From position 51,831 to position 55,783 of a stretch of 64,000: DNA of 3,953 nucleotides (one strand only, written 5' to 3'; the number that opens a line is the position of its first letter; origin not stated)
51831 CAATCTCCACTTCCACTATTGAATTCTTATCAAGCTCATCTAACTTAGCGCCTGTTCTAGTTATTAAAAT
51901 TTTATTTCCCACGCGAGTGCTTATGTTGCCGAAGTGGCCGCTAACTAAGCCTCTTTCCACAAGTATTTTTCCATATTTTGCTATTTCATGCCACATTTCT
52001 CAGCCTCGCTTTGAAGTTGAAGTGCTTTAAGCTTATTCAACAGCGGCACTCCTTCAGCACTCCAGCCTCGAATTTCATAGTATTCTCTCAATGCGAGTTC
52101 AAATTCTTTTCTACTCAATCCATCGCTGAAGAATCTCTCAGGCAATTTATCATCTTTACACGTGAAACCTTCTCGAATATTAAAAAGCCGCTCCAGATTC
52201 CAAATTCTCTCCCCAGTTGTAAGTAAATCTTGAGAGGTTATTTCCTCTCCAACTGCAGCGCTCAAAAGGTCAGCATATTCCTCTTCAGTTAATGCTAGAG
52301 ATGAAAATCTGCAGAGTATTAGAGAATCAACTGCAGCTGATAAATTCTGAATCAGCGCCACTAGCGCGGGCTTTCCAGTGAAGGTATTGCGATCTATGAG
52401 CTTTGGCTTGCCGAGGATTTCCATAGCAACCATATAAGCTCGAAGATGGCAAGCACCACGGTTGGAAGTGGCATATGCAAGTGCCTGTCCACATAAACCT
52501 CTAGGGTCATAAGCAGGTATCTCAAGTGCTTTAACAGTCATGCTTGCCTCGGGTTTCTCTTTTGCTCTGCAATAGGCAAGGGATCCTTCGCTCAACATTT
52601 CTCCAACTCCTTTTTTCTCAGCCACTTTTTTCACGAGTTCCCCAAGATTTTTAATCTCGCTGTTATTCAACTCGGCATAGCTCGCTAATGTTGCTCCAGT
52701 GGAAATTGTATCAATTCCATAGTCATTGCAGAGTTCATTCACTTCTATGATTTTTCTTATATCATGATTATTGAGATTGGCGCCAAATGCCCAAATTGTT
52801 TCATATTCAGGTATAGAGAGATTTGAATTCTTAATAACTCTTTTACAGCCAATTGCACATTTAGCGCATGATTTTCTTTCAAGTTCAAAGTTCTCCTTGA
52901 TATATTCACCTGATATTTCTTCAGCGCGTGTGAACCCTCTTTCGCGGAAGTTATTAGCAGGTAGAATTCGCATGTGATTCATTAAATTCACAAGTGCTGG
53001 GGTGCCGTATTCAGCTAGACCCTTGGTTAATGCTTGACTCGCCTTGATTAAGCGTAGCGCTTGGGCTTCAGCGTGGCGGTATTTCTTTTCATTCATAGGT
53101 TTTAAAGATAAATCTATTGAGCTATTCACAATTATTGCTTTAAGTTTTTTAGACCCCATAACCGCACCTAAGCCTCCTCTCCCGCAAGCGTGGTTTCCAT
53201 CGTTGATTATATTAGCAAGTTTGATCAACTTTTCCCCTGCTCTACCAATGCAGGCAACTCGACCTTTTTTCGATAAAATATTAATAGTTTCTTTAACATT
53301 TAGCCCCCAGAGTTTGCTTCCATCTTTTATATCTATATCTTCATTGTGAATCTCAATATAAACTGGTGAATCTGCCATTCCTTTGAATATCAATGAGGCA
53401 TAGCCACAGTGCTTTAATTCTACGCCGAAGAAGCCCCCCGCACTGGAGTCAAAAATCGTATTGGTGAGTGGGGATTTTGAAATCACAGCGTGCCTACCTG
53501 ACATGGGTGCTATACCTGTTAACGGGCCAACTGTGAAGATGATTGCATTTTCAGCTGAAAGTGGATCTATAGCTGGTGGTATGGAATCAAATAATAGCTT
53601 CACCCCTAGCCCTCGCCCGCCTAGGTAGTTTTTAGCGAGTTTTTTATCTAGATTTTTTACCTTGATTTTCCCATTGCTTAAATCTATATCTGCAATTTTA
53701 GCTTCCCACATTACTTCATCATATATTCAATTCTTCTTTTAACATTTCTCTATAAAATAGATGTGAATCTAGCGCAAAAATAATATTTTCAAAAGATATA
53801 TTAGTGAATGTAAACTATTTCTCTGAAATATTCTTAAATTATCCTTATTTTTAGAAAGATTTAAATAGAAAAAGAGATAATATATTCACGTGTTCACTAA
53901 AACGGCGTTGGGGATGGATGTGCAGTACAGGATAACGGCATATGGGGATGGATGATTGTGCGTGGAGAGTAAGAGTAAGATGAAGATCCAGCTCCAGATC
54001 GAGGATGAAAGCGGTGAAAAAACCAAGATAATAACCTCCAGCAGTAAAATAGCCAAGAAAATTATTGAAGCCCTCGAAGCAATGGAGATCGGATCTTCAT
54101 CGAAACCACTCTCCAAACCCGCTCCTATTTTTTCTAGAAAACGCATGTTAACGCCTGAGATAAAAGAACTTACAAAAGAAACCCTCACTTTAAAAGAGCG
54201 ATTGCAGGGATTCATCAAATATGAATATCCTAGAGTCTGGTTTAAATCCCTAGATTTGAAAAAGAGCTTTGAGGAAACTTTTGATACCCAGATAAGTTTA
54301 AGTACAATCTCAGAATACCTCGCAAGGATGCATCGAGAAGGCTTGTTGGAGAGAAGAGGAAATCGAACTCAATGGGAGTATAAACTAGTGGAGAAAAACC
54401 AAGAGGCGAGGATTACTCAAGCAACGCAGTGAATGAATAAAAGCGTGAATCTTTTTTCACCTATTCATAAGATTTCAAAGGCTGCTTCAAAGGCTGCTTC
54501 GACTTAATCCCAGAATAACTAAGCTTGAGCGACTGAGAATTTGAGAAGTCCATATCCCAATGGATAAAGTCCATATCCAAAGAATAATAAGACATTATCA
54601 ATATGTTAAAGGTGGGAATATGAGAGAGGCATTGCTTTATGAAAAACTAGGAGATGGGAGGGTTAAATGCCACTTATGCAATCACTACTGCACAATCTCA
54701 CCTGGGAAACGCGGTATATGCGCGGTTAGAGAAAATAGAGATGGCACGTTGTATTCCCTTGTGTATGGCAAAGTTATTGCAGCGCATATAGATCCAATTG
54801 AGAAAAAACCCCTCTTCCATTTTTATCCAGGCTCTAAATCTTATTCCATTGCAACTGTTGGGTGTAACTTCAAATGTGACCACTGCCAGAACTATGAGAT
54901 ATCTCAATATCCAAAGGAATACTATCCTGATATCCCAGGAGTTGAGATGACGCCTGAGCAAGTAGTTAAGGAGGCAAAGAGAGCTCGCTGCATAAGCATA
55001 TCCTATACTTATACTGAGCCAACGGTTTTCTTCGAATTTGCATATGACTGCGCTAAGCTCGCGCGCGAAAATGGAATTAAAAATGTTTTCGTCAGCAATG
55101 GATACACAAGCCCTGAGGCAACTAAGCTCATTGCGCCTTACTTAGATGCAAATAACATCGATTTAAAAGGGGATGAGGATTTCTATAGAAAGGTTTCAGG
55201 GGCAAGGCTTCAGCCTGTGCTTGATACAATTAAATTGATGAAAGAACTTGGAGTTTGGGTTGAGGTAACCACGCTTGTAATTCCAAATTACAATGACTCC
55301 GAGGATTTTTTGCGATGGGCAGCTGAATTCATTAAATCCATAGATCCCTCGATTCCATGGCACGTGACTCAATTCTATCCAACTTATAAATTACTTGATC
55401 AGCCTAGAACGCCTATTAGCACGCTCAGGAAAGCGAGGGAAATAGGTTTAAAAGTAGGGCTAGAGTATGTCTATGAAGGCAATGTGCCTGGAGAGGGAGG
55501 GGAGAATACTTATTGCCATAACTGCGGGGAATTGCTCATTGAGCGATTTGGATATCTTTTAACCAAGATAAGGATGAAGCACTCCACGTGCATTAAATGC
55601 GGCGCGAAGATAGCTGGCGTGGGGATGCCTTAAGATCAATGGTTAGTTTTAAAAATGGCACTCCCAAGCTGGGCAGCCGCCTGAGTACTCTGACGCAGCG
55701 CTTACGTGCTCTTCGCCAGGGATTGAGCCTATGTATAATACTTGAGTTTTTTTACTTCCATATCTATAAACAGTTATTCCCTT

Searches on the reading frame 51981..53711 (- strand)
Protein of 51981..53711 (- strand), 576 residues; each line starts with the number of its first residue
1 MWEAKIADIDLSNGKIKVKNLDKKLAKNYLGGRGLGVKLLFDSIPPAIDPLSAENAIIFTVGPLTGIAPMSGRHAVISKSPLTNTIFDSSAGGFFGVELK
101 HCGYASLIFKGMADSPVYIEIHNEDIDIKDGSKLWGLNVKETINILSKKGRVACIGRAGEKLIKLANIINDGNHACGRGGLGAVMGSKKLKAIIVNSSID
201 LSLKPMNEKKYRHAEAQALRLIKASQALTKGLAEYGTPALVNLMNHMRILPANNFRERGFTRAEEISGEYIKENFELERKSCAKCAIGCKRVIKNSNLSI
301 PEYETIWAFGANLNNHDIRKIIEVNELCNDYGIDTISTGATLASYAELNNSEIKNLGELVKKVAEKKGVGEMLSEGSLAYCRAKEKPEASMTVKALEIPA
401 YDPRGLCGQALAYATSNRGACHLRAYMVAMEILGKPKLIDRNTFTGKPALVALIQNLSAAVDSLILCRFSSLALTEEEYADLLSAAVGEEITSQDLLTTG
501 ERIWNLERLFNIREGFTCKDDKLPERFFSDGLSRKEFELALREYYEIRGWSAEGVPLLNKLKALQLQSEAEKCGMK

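Call 7: search_protein_families(library=pfam, proteins=[window:51981-53711:-], max_evalue=0.001)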
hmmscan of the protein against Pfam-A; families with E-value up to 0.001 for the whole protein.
window:51981-53711:- (576 aa): 2 families
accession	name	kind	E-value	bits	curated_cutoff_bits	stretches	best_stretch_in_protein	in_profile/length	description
PF01314.23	AFOR_C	-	3e-117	392.5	27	1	216-566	4-385/385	Aldehyde ferredoxin oxidoreductase, domains 2 & 3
PF02730.20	AFOR_N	-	3.6e-74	249.3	29.8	1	5-196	2-197/199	Aldehyde ferredoxin oxidoreductase, N-terminal domain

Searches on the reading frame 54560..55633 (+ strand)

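Call 22: search_protein_families(library=pfam, proteins=[window:54560-55633:+], max_evalue=0.0001)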
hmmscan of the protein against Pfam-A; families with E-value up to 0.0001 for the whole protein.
window:54560-55633:+ (357 aa): 1 family
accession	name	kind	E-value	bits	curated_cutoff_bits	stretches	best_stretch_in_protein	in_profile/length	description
PF04055.27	Radical_SAM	-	7.9e-25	88.4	29.5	1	98-253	3-165/166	Radical SAM superfamily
